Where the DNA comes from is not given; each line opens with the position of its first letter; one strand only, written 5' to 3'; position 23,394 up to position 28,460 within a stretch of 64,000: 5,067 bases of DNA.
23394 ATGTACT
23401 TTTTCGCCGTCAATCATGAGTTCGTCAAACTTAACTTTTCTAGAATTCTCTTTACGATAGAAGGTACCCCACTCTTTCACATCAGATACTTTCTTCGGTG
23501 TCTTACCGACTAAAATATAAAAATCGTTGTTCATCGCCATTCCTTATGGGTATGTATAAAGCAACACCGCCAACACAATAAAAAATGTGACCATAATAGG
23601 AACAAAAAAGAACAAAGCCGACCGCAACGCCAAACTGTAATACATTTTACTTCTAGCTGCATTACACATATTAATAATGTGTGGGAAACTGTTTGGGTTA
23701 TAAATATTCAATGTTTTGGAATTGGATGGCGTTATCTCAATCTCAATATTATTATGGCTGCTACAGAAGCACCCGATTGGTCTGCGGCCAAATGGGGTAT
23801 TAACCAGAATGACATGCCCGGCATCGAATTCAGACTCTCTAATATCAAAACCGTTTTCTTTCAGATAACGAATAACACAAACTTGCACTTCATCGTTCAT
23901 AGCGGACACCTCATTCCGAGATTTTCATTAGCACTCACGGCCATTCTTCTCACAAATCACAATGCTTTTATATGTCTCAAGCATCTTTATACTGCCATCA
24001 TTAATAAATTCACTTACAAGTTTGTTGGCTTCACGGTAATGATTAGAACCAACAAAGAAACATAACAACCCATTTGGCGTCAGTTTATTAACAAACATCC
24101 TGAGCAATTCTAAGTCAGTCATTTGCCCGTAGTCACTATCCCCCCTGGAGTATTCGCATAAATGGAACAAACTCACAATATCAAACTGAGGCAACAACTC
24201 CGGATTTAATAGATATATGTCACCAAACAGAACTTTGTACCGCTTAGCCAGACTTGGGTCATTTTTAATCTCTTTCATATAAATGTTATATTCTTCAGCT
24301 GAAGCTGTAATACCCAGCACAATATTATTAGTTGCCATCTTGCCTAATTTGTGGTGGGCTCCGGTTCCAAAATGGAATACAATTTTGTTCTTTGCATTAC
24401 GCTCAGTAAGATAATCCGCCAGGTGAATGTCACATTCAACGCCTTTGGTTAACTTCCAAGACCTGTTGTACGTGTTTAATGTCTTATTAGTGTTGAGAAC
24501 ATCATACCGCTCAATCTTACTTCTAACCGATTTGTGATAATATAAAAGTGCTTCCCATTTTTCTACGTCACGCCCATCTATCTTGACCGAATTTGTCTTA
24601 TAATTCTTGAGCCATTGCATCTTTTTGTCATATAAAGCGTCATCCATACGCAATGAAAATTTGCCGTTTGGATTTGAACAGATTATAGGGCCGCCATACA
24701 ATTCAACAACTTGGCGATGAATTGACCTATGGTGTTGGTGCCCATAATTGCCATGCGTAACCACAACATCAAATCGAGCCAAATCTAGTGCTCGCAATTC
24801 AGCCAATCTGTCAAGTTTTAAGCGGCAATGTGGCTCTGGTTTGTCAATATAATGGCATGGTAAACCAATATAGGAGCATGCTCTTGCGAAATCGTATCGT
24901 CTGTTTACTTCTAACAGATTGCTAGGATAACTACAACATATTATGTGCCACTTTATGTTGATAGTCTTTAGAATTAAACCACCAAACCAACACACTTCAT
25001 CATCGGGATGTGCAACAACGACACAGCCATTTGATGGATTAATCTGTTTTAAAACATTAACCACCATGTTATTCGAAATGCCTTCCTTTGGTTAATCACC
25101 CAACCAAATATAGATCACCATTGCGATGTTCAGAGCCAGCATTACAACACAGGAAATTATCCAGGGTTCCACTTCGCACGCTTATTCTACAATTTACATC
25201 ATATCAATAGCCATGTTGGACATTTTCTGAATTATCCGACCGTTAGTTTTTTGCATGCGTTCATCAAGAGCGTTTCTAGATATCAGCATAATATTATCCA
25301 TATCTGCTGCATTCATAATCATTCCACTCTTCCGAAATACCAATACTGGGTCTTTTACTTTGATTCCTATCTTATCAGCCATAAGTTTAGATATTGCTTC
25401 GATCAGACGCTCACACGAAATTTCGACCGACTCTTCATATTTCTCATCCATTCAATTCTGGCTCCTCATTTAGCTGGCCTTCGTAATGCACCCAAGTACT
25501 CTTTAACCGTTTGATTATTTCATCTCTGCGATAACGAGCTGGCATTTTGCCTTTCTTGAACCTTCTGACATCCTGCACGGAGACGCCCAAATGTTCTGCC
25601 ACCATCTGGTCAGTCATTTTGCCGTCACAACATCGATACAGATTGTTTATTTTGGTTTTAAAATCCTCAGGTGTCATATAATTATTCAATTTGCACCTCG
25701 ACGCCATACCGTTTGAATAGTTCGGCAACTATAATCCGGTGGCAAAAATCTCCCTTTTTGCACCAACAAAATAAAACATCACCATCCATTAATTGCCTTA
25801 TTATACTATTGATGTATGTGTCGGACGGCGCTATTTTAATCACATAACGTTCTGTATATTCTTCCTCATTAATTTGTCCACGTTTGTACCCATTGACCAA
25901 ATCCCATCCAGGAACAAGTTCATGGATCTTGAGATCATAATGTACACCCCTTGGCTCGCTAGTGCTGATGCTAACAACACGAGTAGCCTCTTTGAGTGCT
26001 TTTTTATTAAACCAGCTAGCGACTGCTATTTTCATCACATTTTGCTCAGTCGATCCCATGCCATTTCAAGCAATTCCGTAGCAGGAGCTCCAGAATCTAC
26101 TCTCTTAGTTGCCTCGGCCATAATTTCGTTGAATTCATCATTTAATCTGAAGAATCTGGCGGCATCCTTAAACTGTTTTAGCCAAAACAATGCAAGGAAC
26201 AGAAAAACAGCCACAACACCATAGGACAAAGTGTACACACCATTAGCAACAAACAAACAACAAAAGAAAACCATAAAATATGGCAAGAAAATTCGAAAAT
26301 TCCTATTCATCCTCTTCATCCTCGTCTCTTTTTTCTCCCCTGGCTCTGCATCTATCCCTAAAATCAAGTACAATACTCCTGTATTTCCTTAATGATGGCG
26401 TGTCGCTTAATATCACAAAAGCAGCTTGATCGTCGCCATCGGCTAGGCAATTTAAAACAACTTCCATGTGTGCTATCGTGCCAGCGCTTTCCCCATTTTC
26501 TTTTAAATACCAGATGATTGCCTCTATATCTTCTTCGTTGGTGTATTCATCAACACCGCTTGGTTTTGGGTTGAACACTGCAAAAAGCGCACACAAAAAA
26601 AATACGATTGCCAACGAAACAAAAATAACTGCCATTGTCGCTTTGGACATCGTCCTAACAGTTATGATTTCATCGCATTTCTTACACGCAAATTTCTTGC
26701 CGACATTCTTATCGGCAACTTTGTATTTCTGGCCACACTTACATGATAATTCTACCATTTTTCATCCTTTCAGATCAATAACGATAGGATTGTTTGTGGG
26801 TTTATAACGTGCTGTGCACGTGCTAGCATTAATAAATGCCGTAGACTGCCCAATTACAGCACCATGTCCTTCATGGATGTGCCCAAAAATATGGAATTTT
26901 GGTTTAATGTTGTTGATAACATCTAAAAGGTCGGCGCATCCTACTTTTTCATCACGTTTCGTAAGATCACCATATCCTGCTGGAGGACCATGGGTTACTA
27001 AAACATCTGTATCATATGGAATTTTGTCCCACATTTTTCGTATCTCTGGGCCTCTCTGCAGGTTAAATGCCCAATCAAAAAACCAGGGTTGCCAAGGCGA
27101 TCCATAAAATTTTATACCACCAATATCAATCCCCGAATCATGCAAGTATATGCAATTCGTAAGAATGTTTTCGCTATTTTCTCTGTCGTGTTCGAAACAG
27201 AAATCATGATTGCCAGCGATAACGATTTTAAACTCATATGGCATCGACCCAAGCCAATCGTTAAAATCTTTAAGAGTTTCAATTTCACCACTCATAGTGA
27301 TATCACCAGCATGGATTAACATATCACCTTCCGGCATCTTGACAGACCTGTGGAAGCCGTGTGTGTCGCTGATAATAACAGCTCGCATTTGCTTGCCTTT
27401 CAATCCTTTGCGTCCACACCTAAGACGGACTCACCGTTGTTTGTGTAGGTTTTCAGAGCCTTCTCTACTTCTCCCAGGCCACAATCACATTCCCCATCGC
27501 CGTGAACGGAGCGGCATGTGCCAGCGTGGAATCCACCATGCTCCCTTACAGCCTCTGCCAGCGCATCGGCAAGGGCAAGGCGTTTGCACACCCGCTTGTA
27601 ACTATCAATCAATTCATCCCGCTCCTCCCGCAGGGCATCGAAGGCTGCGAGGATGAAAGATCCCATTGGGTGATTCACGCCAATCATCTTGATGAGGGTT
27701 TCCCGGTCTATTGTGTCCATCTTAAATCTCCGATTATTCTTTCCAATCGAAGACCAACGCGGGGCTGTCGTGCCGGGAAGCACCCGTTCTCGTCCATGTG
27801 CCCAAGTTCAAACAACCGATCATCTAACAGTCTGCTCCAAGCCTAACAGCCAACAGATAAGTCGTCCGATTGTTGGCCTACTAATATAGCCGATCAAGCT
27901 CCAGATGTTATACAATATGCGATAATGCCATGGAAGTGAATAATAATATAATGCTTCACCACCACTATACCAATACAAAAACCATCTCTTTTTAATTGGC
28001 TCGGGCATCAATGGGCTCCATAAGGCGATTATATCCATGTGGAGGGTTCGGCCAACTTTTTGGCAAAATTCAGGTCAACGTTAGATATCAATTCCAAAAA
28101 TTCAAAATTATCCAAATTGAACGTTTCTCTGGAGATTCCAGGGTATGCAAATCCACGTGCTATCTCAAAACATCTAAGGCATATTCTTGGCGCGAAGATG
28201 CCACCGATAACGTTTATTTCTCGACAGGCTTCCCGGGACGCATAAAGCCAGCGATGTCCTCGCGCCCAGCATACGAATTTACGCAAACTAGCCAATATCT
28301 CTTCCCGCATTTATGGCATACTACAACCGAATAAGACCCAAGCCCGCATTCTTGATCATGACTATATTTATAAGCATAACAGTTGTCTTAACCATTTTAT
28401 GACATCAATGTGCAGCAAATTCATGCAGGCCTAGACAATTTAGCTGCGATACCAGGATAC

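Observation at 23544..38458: Two co-occurring paralogous small-protein families, duplicated as a two-gene cassette and once fused into a single ORF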

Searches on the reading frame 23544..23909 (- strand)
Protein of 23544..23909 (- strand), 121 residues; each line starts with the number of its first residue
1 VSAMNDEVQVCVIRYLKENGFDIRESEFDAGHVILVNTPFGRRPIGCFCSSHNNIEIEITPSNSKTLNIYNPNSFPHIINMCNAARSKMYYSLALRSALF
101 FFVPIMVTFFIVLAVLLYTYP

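Call 4: search_protein_families(library=phrogs, proteins=[window:23544-23909:-], max_evalue=1)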
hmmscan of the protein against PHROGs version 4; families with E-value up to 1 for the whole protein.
window:23544-23909:- (121 aa): 1 family
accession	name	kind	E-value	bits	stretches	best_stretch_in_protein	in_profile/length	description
phrog_1758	-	other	0.32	11.9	1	14-68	35-86/184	acetyltransferase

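Call 5: search_protein_families(library=pfam, proteins=[window:23544-23909:-], max_evalue=1)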
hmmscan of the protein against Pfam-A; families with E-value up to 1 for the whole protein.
window:23544-23909:- (121 aa): 1 family
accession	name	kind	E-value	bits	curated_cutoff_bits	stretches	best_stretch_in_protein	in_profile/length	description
PF10954.13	DUF2755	-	0.027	15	25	1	66-116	42-91/100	Protein of unknown function (DUF2755)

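Call 92: search_protein_families(library=padloc, proteins=[window:23544-23909:-], max_evalue=0.1)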
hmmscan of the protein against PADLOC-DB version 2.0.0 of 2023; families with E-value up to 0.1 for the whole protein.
window:23544-23909:- (121 aa): 0 families

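Call 93: search_protein_families(library=ncbifam, proteins=[window:23544-23909:-], max_evalue=0.1)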
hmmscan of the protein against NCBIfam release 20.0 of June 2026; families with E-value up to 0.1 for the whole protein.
window:23544-23909:- (121 aa): 0 families

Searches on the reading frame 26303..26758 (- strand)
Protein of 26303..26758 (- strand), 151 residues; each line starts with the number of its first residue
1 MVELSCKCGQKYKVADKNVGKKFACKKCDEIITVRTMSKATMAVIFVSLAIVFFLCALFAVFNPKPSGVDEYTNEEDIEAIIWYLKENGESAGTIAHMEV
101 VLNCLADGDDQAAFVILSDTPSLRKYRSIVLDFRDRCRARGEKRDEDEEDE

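Call 4: search_protein_families(library=phrogs, proteins=[window:26303-26758:-], max_evalue=1)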
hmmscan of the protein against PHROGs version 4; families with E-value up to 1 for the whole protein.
window:26303-26758:- (151 aa): 2 families
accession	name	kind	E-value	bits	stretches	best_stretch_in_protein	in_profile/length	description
phrog_29483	-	unknown function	0.25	12.6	1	65-132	28-92/115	-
phrog_29413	-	unknown function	0.36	12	1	17-62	18-65/76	-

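Call 5: search_protein_families(library=pfam, proteins=[window:26303-26758:-], max_evalue=1)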
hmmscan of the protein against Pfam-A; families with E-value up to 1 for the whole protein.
window:26303-26758:- (151 aa): 3 families
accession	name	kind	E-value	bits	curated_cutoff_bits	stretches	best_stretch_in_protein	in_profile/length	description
PF10601.15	zf-LITAF-like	-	0.0063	17.1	23.8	1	22-64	5-46/70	LITAF-like zinc ribbon domain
PF13719.11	Zn_ribbon_5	-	0.24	11.6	29.3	1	7-34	7-37/37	zinc-ribbon domain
PF13717.11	Zn_ribbon_4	-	0.25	11.7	30.3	1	7-32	7-35/36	zinc-ribbon domain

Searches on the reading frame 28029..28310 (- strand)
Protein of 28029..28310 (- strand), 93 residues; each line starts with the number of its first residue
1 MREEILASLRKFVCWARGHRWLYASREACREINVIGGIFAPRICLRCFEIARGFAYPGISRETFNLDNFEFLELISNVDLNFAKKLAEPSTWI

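Call 4: search_protein_families(library=phrogs, proteins=[window:28029-28310:-], max_evalue=1)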
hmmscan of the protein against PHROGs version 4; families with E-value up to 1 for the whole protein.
window:28029-28310:- (93 aa): 1 family
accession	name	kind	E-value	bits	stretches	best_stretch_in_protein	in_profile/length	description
phrog_20702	-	unknown function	0.23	12.3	1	10-24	3-17/42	-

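Call 5: search_protein_families(library=pfam, proteins=[window:28029-28310:-], max_evalue=1)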
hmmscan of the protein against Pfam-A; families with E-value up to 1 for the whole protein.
window:28029-28310:- (93 aa): 0 families

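Call 67: find_related_loci(query=A6, collection=metagenome_contigs, flank=10000)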
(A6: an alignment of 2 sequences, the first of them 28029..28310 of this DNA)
Query A6 (93 aa) in metagenome_contigs; peptide patterns used: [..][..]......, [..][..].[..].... (x = any residue, [..] = any of these).
363 stretches matched a pattern, but none encodes a relative of the query by tblastn (E <= 1e-3).

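Call 68: find_related_loci(query=A6, collection=viral_contigs, flank=10000)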
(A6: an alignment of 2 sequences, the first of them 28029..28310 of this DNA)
Query A6 (93 aa) in viral_contigs; peptide patterns used: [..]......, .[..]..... (x = any residue, [..] = any of these).
89 stretches matched a pattern, but none encodes a relative of the query by tblastn (E <= 1e-3).

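Call 92: search_protein_families(library=padloc, proteins=[window:28029-28310:-], max_evalue=0.1)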
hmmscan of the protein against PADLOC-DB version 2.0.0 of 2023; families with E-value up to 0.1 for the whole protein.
window:28029-28310:- (93 aa): 0 families

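Call 93: search_protein_families(library=ncbifam, proteins=[window:28029-28310:-], max_evalue=0.1)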
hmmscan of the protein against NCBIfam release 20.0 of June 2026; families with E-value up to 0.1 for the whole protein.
window:28029-28310:- (93 aa): 0 families
